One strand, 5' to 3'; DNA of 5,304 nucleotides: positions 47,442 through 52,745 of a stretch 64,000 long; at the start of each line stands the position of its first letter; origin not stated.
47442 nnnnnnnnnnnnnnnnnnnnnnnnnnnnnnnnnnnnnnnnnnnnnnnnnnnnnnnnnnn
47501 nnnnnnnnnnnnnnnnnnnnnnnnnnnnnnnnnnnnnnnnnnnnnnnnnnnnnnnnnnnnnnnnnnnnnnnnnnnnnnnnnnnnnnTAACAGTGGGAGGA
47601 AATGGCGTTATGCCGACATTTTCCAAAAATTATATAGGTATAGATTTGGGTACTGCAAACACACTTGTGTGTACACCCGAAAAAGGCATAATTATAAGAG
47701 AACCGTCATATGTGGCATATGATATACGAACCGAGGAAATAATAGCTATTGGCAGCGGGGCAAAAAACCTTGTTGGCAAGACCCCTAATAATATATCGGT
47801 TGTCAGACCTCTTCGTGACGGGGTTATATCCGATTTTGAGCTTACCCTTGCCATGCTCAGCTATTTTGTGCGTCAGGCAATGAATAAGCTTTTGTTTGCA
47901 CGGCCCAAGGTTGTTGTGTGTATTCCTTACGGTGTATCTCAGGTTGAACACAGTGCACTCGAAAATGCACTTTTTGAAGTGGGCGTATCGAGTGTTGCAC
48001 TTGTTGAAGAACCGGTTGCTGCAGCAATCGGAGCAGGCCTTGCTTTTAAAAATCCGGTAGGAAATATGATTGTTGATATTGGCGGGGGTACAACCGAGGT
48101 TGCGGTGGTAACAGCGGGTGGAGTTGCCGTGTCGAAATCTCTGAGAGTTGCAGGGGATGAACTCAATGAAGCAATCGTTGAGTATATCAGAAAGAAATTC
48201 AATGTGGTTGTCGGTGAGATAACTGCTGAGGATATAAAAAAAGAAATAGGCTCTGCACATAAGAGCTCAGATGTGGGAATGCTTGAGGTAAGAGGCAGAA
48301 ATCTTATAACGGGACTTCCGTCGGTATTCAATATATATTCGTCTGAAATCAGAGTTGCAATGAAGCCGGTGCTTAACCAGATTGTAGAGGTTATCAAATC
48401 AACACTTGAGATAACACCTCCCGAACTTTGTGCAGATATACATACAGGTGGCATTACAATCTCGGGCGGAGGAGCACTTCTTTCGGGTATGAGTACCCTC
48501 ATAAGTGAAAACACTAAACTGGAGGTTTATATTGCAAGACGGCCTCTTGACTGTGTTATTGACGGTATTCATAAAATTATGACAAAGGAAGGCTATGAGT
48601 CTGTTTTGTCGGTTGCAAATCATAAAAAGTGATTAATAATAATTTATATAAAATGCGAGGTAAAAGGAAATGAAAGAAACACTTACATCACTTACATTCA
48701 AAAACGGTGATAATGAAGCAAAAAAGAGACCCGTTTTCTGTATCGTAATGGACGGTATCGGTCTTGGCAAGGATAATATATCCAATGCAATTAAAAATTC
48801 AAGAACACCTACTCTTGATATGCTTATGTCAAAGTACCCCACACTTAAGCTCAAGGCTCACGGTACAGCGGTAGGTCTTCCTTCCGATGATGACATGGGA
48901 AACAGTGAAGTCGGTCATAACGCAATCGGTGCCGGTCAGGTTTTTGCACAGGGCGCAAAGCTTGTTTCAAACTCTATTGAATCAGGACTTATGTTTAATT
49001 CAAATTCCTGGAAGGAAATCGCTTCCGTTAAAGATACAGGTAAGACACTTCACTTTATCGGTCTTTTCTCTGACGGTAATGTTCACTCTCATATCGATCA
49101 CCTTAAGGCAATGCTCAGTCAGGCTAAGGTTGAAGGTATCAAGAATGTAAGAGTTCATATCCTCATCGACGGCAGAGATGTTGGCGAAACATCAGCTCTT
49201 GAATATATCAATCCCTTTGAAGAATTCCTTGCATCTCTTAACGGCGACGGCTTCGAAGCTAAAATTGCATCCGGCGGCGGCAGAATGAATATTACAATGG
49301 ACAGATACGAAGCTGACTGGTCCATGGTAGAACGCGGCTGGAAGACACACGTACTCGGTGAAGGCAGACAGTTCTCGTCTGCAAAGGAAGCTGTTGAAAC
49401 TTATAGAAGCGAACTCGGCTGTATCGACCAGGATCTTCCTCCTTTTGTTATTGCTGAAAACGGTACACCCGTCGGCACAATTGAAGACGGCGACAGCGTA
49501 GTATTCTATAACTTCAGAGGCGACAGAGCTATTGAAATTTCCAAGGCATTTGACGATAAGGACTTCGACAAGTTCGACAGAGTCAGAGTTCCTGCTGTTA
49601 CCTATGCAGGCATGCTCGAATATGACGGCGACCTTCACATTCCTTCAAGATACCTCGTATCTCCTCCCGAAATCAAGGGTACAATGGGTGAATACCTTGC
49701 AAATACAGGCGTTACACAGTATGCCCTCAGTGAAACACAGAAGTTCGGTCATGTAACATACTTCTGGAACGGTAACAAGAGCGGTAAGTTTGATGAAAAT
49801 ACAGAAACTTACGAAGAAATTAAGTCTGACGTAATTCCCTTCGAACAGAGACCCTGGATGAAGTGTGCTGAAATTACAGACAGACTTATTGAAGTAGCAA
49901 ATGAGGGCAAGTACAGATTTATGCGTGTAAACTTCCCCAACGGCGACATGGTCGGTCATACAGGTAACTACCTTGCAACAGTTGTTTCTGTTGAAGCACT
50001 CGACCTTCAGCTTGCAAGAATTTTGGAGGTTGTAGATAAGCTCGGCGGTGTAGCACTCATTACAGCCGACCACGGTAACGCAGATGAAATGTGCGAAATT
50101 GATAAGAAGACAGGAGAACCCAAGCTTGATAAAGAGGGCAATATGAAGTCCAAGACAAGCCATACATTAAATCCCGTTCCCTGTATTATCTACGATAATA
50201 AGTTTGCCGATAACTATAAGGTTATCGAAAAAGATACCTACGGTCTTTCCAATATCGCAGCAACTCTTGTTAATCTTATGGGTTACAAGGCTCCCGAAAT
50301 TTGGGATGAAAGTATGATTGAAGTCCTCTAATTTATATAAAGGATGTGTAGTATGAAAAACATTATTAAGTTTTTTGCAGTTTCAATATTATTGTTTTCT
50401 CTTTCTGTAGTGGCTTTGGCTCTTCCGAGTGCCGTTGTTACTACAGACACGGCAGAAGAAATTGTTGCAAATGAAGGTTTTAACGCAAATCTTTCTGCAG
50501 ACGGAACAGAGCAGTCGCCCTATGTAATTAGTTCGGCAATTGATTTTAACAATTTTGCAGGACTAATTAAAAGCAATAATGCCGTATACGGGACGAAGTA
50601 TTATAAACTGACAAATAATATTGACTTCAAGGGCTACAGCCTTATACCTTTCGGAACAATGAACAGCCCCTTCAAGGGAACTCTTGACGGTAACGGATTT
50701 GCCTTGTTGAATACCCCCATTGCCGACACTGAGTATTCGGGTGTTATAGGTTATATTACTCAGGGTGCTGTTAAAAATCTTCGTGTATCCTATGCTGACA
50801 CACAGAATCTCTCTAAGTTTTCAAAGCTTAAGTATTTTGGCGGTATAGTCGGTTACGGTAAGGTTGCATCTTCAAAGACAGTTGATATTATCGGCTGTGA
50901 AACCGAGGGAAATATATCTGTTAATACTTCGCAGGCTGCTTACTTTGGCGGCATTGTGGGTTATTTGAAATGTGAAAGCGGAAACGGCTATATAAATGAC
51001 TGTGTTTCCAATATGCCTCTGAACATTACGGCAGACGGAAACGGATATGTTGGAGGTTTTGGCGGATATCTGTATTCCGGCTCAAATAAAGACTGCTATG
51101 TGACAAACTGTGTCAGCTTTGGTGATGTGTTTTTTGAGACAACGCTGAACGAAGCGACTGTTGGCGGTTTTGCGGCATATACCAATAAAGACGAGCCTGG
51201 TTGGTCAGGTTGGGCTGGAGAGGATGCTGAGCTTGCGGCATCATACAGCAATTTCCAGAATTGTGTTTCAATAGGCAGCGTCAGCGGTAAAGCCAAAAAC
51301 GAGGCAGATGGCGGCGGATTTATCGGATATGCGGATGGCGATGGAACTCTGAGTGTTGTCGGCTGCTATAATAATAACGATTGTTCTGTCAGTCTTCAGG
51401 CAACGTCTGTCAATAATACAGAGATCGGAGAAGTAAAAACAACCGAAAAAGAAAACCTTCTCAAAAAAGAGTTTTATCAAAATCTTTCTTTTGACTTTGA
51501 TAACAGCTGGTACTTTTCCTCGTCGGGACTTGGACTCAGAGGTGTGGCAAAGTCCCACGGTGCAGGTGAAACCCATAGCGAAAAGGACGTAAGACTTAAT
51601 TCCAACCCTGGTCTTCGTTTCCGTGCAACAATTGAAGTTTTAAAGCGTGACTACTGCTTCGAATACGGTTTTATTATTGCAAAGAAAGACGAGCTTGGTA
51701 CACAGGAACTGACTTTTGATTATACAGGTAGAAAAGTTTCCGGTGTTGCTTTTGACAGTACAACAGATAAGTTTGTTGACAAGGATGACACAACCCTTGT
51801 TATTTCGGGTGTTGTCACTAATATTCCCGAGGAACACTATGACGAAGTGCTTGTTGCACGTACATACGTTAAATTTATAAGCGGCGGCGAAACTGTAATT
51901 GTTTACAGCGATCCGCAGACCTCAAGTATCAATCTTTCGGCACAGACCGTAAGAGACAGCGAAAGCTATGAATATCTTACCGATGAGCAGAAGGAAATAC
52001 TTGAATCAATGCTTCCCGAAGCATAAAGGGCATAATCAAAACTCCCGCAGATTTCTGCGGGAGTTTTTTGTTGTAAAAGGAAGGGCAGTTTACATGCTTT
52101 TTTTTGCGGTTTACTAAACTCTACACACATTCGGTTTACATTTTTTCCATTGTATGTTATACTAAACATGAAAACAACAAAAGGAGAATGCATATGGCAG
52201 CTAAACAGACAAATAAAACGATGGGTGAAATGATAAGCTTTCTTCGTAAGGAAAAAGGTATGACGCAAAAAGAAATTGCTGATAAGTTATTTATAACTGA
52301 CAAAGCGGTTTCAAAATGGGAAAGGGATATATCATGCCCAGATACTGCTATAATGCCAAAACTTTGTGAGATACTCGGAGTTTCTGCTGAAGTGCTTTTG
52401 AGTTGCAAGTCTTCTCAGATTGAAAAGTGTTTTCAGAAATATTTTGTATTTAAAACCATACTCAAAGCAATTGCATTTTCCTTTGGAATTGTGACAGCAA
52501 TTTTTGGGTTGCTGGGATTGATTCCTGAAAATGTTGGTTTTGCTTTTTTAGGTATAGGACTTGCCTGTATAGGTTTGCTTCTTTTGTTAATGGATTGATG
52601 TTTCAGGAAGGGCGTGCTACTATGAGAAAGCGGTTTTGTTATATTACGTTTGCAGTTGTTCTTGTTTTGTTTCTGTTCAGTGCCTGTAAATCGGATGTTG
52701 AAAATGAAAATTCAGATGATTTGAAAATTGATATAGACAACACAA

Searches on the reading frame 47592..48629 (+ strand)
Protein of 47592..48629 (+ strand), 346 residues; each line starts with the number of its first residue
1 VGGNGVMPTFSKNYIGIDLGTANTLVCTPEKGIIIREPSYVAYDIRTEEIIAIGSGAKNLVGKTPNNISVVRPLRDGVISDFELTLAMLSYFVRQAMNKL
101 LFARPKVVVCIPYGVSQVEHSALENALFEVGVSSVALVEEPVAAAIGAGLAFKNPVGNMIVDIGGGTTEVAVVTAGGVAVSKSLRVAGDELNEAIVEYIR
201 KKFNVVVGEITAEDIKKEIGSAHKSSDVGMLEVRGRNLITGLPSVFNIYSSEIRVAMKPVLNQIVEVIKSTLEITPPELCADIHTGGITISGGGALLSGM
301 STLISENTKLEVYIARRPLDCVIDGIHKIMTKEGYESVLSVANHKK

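Call 7: search_protein_families(library=ncbifam, proteins=[window:47592-48629:+], max_evalue=0.1)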
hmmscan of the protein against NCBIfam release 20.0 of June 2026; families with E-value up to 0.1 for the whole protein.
window:47592-48629:+ (346 aa): 21 families
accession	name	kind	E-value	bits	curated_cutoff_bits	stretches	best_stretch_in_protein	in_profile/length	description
NF010539.0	PRK13927.1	subfamily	4.2e-125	417.1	293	1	10-332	4-328/339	rod shape-determining protein MreB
TIGR00904.1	mreB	subfamily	8e-117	390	365.75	1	13-330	3-326/334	MreB/Mrl family cell shape determining protein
NF010540.1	PRK13929.1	exception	7.6e-111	370.4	515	1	10-329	2-323/334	rod-share determining protein MreBH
NF040964.1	MamK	subfamily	1.8e-19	70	400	1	14-307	2-292/335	MamK family actin-like protein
NF011660.0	PRK15080.1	equivalog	6.3e-16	58.4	182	1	72-183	62-168/277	ethanolamine utilization protein EutJ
NF053558.1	BeeR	equivalog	2e-15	56.7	530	1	15-307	3-307/349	BeeR family actin-like protein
TIGR01174.1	ftsA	equivalog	2.7e-14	53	175.85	1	120-338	160-365/371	cell division protein FtsA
TIGR02529.1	EutJ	subfamily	1.6e-12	47.5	152.1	1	71-203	28-155/239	ethanolamine utilization protein EutJ family protein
TIGR01991.1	HscA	equivalog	5.5e-11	41.7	708.55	1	75-273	101-305/600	Fe-S protein assembly chaperone HscA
NF003520.0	PRK05183.1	subfamily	6.2e-11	41.4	620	1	74-215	120-265/621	Fe-S protein assembly chaperone HscA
TIGR02350.1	prok_dnaK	equivalog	4.8e-09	35.1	822.55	1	82-204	108-236/596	molecular chaperone DnaK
NF001413.0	PRK00290.1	equivalog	1.9e-08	33.2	648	1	80-204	109-237/625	molecular chaperone DnaK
NF009947.0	PRK13411.1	equivalog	7.5e-08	30.9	1002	1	105-204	134-239/662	molecular chaperone DnaK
NF002399.0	PRK01433.1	equivalog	9e-08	31.2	743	1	56-217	95-259/595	Fe-S protein assembly chaperone HscA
NF009946.0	PRK13410.1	equivalog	3.5e-06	25.5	1019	1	83-204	114-240/669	molecular chaperone DnaK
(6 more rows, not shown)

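Call 49: search_protein_families(library=pfam, proteins=[window:47592-48629:+], max_evalue=0.1)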
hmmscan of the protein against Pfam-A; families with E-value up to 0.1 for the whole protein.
window:47592-48629:+ (346 aa): 8 families
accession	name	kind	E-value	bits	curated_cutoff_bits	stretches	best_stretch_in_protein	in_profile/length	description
PF06723.19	MreB_Mbl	-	5.8e-123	410.3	27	1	13-332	2-321/327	MreB/Mbl protein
PF00022.25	Actin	-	9.1e-11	41.4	27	1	56-204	49-193/410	Actin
PF00012.26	HSP70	-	3.3e-09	36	20.6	1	90-205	119-240/599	Hsp70 protein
PF14450.12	FtsA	-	3.3e-08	34.4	31.8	1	160-316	2-111/127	Cell division protein FtsA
PF11104.14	PilM_2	-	0.00015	21.2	27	0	258-316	249-306/340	Type IV pilus assembly protein PilM;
PF06277.17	EutA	-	0.00024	20.6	27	1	160-214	147-205/475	Ethanolamine utilisation protein EutA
PF02541.22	Ppx-GppA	-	0.015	15.2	27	1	153-186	109-142/285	Ppx/GppA phosphatase family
PF08841.16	DDR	-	0.024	14.1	24.6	1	130-217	107-189/328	Diol dehydratase reactivase ATPase-like domain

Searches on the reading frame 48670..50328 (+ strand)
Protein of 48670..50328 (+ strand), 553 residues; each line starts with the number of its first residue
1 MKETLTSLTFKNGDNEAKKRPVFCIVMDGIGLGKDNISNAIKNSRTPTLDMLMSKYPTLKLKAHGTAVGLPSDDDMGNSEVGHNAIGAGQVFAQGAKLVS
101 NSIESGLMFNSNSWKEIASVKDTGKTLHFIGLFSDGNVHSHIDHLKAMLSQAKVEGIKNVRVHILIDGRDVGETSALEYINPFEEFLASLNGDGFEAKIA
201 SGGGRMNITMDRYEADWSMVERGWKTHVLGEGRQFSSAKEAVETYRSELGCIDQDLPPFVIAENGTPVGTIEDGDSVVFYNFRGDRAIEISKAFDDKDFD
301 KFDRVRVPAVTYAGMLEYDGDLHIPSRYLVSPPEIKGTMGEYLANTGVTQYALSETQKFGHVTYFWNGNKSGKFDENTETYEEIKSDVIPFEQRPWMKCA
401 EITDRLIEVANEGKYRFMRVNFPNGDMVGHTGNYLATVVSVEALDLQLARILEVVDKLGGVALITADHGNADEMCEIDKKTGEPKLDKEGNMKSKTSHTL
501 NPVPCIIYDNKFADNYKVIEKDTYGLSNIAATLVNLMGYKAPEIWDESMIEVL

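Call 7: search_protein_families(library=ncbifam, proteins=[window:48670-50328:+], max_evalue=0.1)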
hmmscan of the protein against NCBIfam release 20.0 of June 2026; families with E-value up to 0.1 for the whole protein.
window:48670-50328:+ (553 aa): 8 families
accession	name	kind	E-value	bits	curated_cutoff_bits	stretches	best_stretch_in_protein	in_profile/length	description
TIGR01307.1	pgm_bpd_ind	equivalog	2.3e-126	422.2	330.65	1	21-545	2-498/504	2,3-bisphosphoglycerate-independent phosphoglycerate mutase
NF003897.0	PRK05434.1-5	equivalog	6.8e-106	354.8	862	1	18-543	4-503/514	2,3-bisphosphoglycerate-independent phosphoglycerate mutase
NF003766.0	PRK05362.1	equivalog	5.9e-08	31.9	256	1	403-472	267-337/396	phosphopentomutase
NF009049.0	PRK12383.1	equivalog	3e-07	29.7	254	1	397-471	269-342/408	phosphopentomutase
NF003104.0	PRK04024.1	equivalog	4.8e-05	22.3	489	1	404-484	285-360/412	2,3-bisphosphoglycerate-independent phosphoglycerate mutase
TIGR00306.2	apgM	subfamily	0.0008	18.5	320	1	410-468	287-347/403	2,3-bisphosphoglycerate-independent phosphoglycerate mutase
NF003160.0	PRK04135.1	equivalog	0.0013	17.4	468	0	413-469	286-339/403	2,3-bisphosphoglycerate-independent phosphoglycerate mutase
TIGR01696.1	deoB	equivalog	0.0029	16.5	341.2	0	492-541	328-375/381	phosphopentomutase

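Call 49: search_protein_families(library=pfam, proteins=[window:48670-50328:+], max_evalue=0.1)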
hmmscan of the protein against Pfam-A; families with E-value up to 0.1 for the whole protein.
window:48670-50328:+ (553 aa): 3 families
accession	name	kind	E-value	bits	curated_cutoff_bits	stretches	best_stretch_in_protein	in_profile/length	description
PF01676.23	Metalloenzyme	-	4.9e-71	239.6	24.3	1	21-540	2-251/252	Metalloenzyme superfamily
PF06415.18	iPGM_N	-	7.9e-66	222.1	27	1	99-319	1-216/217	BPG-independent PGAM N-terminus (iPGM_N)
PF00245.25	Alk_phosphatase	-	0.021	14.2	24.4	0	97-148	186-236/423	Alkaline phosphatase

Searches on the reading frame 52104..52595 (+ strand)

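Call 7: search_protein_families(library=ncbifam, proteins=[window:52104-52595:+], max_evalue=0.1)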
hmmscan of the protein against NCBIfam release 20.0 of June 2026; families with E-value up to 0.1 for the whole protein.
window:52104-52595:+ (164 aa): 18 families
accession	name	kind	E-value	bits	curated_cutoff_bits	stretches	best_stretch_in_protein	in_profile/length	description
NF041951.1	phage_RstR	subfamily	7.1e-10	39.1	80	1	40-103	3-66/108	RstR family transcriptional repressor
TIGR03830.1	CxxCG_CxxCG_HTH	subfamily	6.7e-08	32.4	61.8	1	22-84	47-110/127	type II TA system antitoxin MqsA family protein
NF007257.0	PRK09706.1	subfamily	1.4e-07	31.4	101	1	36-99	2-65/135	transcriptional repressor DicA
NF052239.1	antitox_spr1629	equivalog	1e-06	28.1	335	1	40-103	3-66/377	spr1629 family repressor/antitoxin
NF007408.0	PRK09943.1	equivalog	4.6e-06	26.3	211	1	36-101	4-69/185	HTH-type transcriptional regulator PuuR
TIGR00270.2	TIGR00270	equivalog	1.9e-05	24.5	110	1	33-94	69-130/159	multiprotein bridging factor aMBF1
NF047948.1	male_kill_WMK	equivalog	0.00014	21.4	300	1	33-105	156-227/300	WO male-killing family protein Wmk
NF041575.1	antitoxPezA_Strep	equivalog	0.00063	19.7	290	1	40-94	2-56/158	type II toxin-antitoxin system antitoxin PezA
TIGR03070.1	couple_hipB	subfamily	0.0015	18.5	71.65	1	39-92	2-55/58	type II toxin-antitoxin system Y4mF family antitoxin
NF038139.1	Reg_Aceta_RamB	equivalog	0.0032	16.2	700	1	41-98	4-61/465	acetate metabolism transcriptional regulator RamB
NF006015.0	PRK08154.1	subfamily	0.0038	16.4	204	1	22-103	13-94/314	anaerobic benzoate catabolism transcriptional regulator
NF007403.0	PRK09935.1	equivalog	0.0041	16.7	271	1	13-76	128-188/210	fimbria biosynthesis transcriptional regulator FimZ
TIGR02937.1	sigma70-ECF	superfamily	0.0045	16.6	42.9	1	43-74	124-155/165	sigma-70 family RNA polymerase sigma factor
NF007271.0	PRK09726.1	equivalog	0.0053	16.7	79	1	39-92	12-62/88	type II toxin-antitoxin system antitoxin HipB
NF003162.0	PRK04140.1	equivalog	0.016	14.3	263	1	41-93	128-180/317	transcriptional regulator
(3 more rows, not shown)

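Call 49: search_protein_families(library=pfam, proteins=[window:52104-52595:+], max_evalue=0.1)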
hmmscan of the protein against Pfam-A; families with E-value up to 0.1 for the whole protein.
window:52104-52595:+ (164 aa): 12 families
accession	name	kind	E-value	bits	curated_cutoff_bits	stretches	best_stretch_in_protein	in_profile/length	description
PF01381.28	HTH_3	-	1.9e-12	47.4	23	1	47-97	4-54/55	Helix-turn-helix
PF12844.13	HTH_19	-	5.7e-11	42.6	30.2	1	41-99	1-59/64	Helix-turn-helix domain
PF13560.12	HTH_31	-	0.00013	22.6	27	1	47-97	9-60/64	Helix-turn-helix domain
PF13384.12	HTH_23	-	0.0016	18.7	24.6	1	47-73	13-38/50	Homeodomain-like domain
PF13412.12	HTH_24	-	0.0028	17.6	21.9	1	39-70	4-35/48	Winged helix-turn-helix DNA-binding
PF04545.22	Sigma70_r4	-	0.0059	16.5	24.1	1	47-74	15-42/50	Sigma-70, region 4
PF00196.25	GerE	-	0.01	15.9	23.5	1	51-71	16-36/57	Bacterial regulatory proteins, luxR family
PF13443.12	HTH_26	-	0.014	16.1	22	1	47-98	5-57/63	Cro/C1-type HTH DNA-binding domain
PF08281.18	Sigma70_r4_2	-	0.031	14.4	25.7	1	47-71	21-45/54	Sigma-70, region 4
PF12802.13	MarR_2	-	0.072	13.7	27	0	44-71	11-39/61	MarR family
PF08279.18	HTH_11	-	0.086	13.2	25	0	43-71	5-34/55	HTH domain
PF14549.12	P22_Cro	-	0.096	12.9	30.2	0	55-76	12-33/60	DNA-binding transcriptional regulator Cro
